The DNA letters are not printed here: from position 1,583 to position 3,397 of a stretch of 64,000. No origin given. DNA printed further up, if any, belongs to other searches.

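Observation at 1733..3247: Large intein (Hint + XRE-HTH + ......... endonuclease) inserted at the catalytic GGQ motif of aRF1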

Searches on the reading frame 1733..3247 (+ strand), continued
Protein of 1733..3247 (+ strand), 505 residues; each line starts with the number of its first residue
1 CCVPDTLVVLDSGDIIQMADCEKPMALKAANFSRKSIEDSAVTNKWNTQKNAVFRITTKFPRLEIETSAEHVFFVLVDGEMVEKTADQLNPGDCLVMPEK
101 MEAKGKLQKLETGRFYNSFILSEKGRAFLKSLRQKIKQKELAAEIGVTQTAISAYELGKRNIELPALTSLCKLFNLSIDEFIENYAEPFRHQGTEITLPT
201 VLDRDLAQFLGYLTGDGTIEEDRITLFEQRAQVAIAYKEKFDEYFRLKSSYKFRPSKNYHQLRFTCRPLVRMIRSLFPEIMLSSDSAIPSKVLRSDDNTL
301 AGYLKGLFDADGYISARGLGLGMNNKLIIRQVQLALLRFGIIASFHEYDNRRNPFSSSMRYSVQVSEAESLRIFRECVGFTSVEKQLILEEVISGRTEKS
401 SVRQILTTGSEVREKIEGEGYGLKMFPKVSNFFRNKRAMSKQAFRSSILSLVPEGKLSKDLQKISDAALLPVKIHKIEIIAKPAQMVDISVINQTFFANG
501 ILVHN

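Call 29: search_protein_families(library=pfam, proteins=[P0305, P0312, P0320, P0325, P0327, P0336, P0348, P0354, P0369, P0387], max_evalue=0.001)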
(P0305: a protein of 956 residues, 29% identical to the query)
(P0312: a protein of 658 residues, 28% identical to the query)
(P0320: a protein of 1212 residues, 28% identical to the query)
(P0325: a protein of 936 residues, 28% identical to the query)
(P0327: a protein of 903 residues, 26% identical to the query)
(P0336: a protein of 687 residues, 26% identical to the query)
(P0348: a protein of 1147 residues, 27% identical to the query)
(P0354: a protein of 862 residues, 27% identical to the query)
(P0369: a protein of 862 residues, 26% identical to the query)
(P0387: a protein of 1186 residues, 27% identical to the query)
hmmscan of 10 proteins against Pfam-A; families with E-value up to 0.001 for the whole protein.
P0305 (956 aa): 7 families
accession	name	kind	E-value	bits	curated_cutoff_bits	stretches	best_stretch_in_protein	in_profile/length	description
PF14528.11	LAGLIDADG_3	-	6.6e-22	78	22.5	1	449-526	2-82/82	LAGLIDADG-like domain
PF14890.11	Intein_splicing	-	1.1e-17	64.7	35.8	1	182-667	24-155/155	Intein splicing domain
PF01381.28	HTH_3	-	7.6e-09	35.9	23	1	280-331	1-53/55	Helix-turn-helix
PF12844.13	HTH_19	-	5.5e-06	26.6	30.2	1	280-332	4-57/64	Helix-turn-helix domain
PF12706.13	Lactamase_B_2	-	6.4e-06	26.3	27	1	53-154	24-112/200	Beta-lactamase superfamily domain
PF07521.17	RMMBL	-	0.0003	21.2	21.6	1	903-934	11-43/63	Zn-dependent metallo-hydrolase RNA specificity domain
PF00753.33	Lactamase_B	-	0.00086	19.7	22.7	0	54-72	39-57/196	Metallo-beta-lactamase superfamily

P0312 (658 aa): 5 families
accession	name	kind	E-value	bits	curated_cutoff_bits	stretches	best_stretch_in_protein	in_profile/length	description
PF14528.11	LAGLIDADG_3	-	6.8e-21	74.8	22.5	2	430-501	2-82/82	LAGLIDADG-like domain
PF14890.11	Intein_splicing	-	1.5e-20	74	35.8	1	181-632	46-155/155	Intein splicing domain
PF02272.25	DHHA1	-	6.4e-07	30.2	25.9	1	76-133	18-75/102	DHHA1 domain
PF01381.28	HTH_3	-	1.1e-06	29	23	1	259-312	1-54/55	Helix-turn-helix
PF12844.13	HTH_19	-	3e-05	24.3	30.2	1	259-311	4-56/64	Helix-turn-helix domain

P0320 (1212 aa): 11 families
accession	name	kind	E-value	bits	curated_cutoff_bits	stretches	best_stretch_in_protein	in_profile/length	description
PF10996.14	Beta-Casp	-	4.2e-29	102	27.7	1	999-1120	1-120/120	Beta-Casp domain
PF14890.11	Intein_splicing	-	2.3e-24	86.4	35.8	1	253-825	1-155/155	Intein splicing domain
PF17214.9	KH_TffA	-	1.9e-19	69.8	22.6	1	3-69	2-68/68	Transcription termination factor FttA, KH domain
PF07521.17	RMMBL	-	1e-18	67.5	21.6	1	1140-1203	2-63/63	Zn-dependent metallo-hydrolase RNA specificity domain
PF14528.11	LAGLIDADG_3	-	1.5e-14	54.4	22.5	1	550-631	2-82/82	LAGLIDADG-like domain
PF00753.33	Lactamase_B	-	2.5e-11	44.3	22.7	1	190-246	5-57/196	Metallo-beta-lactamase superfamily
PF13560.12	HTH_31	-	5.2e-11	43.1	27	1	373-427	6-61/64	Helix-turn-helix domain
PF01381.28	HTH_3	-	1.4e-10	41.5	23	1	373-427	1-55/55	Helix-turn-helix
PF12706.13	Lactamase_B_2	-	1.1e-08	35.4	27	1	202-260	2-58/200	Beta-lactamase superfamily domain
PF16661.11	Lactamase_B_6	-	2.9e-07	30.5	27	0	835-943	63-174/193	Metallo-beta-lactamase superfamily domain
PF13483.12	Lactamase_B_3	-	0.00026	21.4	24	1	189-249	5-53/160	Beta-lactamase superfamily domain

P0325 (936 aa): 3 families
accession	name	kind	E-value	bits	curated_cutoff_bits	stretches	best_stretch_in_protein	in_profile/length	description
PF14890.11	Intein_splicing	-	8.8e-25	87.8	35.8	1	222-733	2-155/155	Intein splicing domain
PF14528.11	LAGLIDADG_3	-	4.3e-24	85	22.5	1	519-595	3-82/82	LAGLIDADG-like domain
PF01381.28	HTH_3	-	5.7e-05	23.5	23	1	343-397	1-54/55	Helix-turn-helix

P0327 (903 aa): 2 families
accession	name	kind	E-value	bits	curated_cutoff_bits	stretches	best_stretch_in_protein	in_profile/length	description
PF14890.11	Intein_splicing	-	3.3e-28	98.9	35.8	1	186-694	2-155/155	Intein splicing domain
PF14528.11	LAGLIDADG_3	-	3e-19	69.5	22.5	1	479-557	2-82/82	LAGLIDADG-like domain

P0336 (687 aa): 5 families
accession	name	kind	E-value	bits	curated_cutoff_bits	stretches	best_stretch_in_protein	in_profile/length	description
PF21180.3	TOP6A-Spo11_Toprim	-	4.1e-48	164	24.1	1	517-674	8-169/170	Topoisomerase 6 subunit A/Spo11, Toprim domain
PF14890.11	Intein_splicing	-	6.6e-21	75.2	35.8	1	28-515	11-155/155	Intein splicing domain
PF14528.11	LAGLIDADG_3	-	1.9e-18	66.9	22.5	1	317-392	4-82/82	LAGLIDADG-like domain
PF01381.28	HTH_3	-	1e-08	35.5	23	1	146-193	4-51/55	Helix-turn-helix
PF13560.12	HTH_31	-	0.00038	21.1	27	1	146-186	9-50/64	Helix-turn-helix domain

P0348 (1147 aa): 10 families
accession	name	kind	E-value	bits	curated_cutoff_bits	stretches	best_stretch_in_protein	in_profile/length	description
PF14890.11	Intein_splicing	-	1.3e-30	106.7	35.8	1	251-762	1-155/155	Intein splicing domain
PF10996.14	Beta-Casp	-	2.1e-27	96.5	27.7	1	937-1061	2-120/120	Beta-Casp domain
PF17214.9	KH_TffA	-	1.3e-16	60.7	22.6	1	3-65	5-67/68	Transcription termination factor FttA, KH domain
PF14528.11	LAGLIDADG_3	-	7.6e-16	58.6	22.5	1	550-624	3-82/82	LAGLIDADG-like domain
PF16661.11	Lactamase_B_6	-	8.7e-13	48.5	27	1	771-878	62-172/193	Metallo-beta-lactamase superfamily domain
PF07521.17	RMMBL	-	1.2e-12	48.1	21.6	1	1075-1135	2-60/63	Zn-dependent metallo-hydrolase RNA specificity domain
PF00753.33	Lactamase_B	-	1.3e-10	42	22.7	1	189-244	4-57/196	Metallo-beta-lactamase superfamily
PF12706.13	Lactamase_B_2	-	2.7e-07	30.8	27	1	202-244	2-44/200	Beta-lactamase superfamily domain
PF01381.28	HTH_3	-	1.1e-05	25.8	23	1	373-419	1-48/55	Helix-turn-helix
PF07650.23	KH_2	-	9.9e-05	22.5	22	1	82-122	13-53/78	KH domain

P0354 (862 aa): 7 families
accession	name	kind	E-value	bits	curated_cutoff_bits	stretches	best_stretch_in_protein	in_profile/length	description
PF14528.11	LAGLIDADG_3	-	8.8e-31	106.4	22.5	2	588-670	3-82/82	LAGLIDADG-like domain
PF00383.29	dCMP_cyt_deam_1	-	2.2e-18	66.5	25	2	224-288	2-69/102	Cytidine and deoxycytidylate deaminase zinc-binding region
PF14890.11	Intein_splicing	-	1.3e-16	61.2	35.8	1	328-789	25-155/155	Intein splicing domain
PF03161.18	LAGLIDADG_2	-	1.8e-16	61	25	1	39-200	4-167/168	LAGLIDADG DNA endonuclease family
PF14437.12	MafB19-deam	-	3.8e-13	50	27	1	790-837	57-106/142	MafB19-like deaminase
PF13443.12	HTH_26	-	1.3e-09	38.6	22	1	424-476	1-55/63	Cro/C1-type HTH DNA-binding domain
PF01381.28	HTH_3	-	2.9e-08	34.1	23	1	425-475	1-52/55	Helix-turn-helix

P0369 (862 aa): 4 families
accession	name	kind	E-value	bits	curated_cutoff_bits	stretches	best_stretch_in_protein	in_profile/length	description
PF14528.11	LAGLIDADG_3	-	1.6e-21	76.8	22.5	2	511-588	2-82/82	LAGLIDADG-like domain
PF14890.11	Intein_splicing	-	6.2e-19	68.8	35.8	1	217-657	1-155/155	Intein splicing domain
PF01381.28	HTH_3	-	1.3e-07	32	23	1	338-385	1-48/55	Helix-turn-helix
PF12844.13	HTH_19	-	0.00032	21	30.2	1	337-394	3-60/64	Helix-turn-helix domain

P0387 (1186 aa): 12 families
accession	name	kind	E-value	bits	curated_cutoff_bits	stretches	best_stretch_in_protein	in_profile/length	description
PF10996.14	Beta-Casp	-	8.8e-30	104.1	27.7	1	1003-1127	2-120/120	Beta-Casp domain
PF14890.11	Intein_splicing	-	1.4e-21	77.3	35.8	1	257-828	8-155/155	Intein splicing domain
PF14528.11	LAGLIDADG_3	-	6.7e-19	68.4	22.5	1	543-620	3-82/82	LAGLIDADG-like domain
PF17214.9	KH_TffA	-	4.2e-17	62.3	22.6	1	3-64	6-67/68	Transcription termination factor FttA, KH domain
PF16661.11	Lactamase_B_6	-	2.3e-10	40.6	27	1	837-947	62-175/193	Metallo-beta-lactamase superfamily domain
PF00753.33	Lactamase_B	-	2.9e-10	40.8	22.7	1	188-244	4-57/196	Metallo-beta-lactamase superfamily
PF01381.28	HTH_3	-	1.8e-06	28.3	23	0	375-426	4-55/55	Helix-turn-helix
PF12844.13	HTH_19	-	5.3e-06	26.7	30.2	1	375-429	7-61/64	Helix-turn-helix domain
PF12706.13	Lactamase_B_2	-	6.7e-06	26.3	27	1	201-252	2-52/200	Beta-lactamase superfamily domain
PF07650.23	KH_2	-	4.9e-05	23.5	22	1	77-121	11-53/78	KH domain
PF05204.19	Hom_end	-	6.5e-05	23.5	21.1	1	545-610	16-88/110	Homing endonuclease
PF07521.17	RMMBL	-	0.00019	21.8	21.6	1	1149-1177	4-32/63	Zn-dependent metallo-hydrolase RNA specificity domain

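Call 33: find_related_loci(query=A2, collection=genome_contigs, flank=3000)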
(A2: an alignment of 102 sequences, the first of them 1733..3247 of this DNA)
Query A2 (505 aa) in genome_contigs; peptide patterns used: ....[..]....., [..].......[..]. (x = any residue, [..] = any of these).
333 stretches matched a pattern; 178 encode a relative of the query (tblastn E <= 1e-3); the best 80 are kept; 80 distinct loci.
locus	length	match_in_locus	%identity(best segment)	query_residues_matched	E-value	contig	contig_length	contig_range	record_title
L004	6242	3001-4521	52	1-505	2e-177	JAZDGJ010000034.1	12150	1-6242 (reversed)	MAG: Candidatus Woesearchaeota archaeon isolate MEGAHIT-group-0.258 k141_18371815, whole genome shotgun sequence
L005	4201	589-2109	52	1-505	0e+0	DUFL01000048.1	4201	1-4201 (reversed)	MAG TPA_asm: Candidatus Woesearchaeota archaeon isolate UBA10107 contig_23646, whole genome shotgun sequence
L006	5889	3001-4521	51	1-505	7e-173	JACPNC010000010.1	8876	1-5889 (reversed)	MAG: Candidatus Woesearchaeota archaeon isolate NC_groundwater_565_Ag_S-0.1um_37_7 S35_SO-1_scaffold_64181, whole genome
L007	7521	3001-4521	52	1-505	3e-172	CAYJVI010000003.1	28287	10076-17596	MAG TPA_asm: uncultured Methanosarcinales archaeon isolate ERP125453_co1_290 genome assembly, contig: NODE_1429_length_2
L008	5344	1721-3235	49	1-505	2e-171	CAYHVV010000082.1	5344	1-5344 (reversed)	MAG TPA_asm: uncultured Methanosarcinales archaeon isolate ERP119705_co15_611 genome assembly, contig: NODE_20513_length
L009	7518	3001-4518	49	1-505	7e-168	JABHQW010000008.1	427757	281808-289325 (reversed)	MAG: Candidatus Woesearchaeota archaeon isolate SI039_bin115 k141_1797022, whole genome shotgun sequence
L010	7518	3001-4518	50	1-505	3e-167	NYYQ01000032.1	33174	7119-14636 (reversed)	MAG: Candidatus Woesearchaeota archaeon isolate ARS74 MHASMcontig_604025, whole genome shotgun sequence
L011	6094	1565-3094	49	1-505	1e-166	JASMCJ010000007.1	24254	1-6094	MAG: Candidatus Woesearchaeota archaeon isolate ETNP3_MAG_14 c_000000189112, whole genome shotgun sequence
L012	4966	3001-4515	48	1-505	1e-165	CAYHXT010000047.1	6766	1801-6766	MAG TPA_asm: uncultured Methanosarcinales archaeon isolate ERP119705_co16_404 genome assembly, contig: NODE_8922_length_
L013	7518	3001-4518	49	1-505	1e-164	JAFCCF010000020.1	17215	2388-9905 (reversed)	MAG: Candidatus Aminicenantes bacterium isolate AB_1215_Bin_51 AB_1215_Bin_51.fna_scaffold_3849, whole genome shotgun se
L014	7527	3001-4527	49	1-505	5e-164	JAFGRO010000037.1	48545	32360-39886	MAG: Candidatus Woesearchaeota archaeon isolate Zod_Metabat.833 k87_5640300, whole genome shotgun sequence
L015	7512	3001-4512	47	1-505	1e-163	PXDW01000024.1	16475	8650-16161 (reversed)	MAG: Candidatus Woesearchaeota archaeon isolate T3Sed10_350R1 T3-Sed10-C6965, whole genome shotgun sequence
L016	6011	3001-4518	49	2-505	2e-163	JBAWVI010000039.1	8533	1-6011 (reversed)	MAG: archaeon isolate ELA007 MAG007_39, whole genome shotgun sequence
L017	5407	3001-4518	48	1-505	2e-163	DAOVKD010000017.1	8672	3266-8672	MAG TPA_asm: Candidatus Woesearchaeota archaeon isolate CSMAG_1410 CSMAG_1410_k141_836365_length_8672_cov_18.9409, whole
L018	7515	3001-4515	49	1-505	2e-162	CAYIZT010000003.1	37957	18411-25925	MAG TPA_asm: uncultured Methanosarcinales archaeon isolate ERP119705_co9_54 genome assembly, contig: NODE_927_length_379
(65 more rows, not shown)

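Call 40: predict_structure(alignment_id=A2)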
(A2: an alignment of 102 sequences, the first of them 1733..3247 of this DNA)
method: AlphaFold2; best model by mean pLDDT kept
length: 505 residues; sequences in the alignment: 102
mean_pLDDT: 94.3   pTM: 0.93
mean pLDDT of the five models: 94.3, 94.3, 94.2, 94.0, 93.9
residues with pLDDT >= 90: 456; 70-90: 46; 50-70: 3; < 50: 0
segments of 3 or more residues with pLDDT < 50: none
pLDDT, mean of each block of 10 residues (from residue 1): 96 96 94 90 95 97 97 91 96 97 93 93 95 91 95 94 95 93 92 81 99 96 96 98 96 97 96 96 86 98 98 95 95 98 92 79 97 98 97 92 94 95 90 93 95 95 95 97 95 96 93
secondary structure, 60 per line:
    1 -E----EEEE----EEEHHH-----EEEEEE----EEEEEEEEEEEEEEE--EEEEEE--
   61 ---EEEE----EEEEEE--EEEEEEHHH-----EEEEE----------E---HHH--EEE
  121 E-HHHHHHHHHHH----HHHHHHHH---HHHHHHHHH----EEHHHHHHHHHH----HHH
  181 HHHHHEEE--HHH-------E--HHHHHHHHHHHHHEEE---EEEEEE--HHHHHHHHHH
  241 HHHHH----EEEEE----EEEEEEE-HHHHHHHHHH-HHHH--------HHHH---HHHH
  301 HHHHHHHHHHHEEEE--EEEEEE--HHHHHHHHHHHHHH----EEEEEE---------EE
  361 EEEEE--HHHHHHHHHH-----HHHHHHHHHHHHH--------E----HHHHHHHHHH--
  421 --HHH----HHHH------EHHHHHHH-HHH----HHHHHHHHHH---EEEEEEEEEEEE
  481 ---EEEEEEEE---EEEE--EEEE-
elements in order: E7-10 E15-17 E26-31 E36-50 E53-58 E64-67 E72-77 E80-85 E94-98 E118-121 H123-133 H138-145 H149-157 H164-173 H178-185 E186-188 H204-216 E217-219 E223-228 H231-245 E250-254 E259-265 H267-276 H278-281 H290-293 H297-311 E312-315 E318-323 H326-339 E344-349 E359-365 H368-377 H383-395 H409-418 H430-433 H441-447 H456-465 E469-480 E484-491 E495-498 E501-504
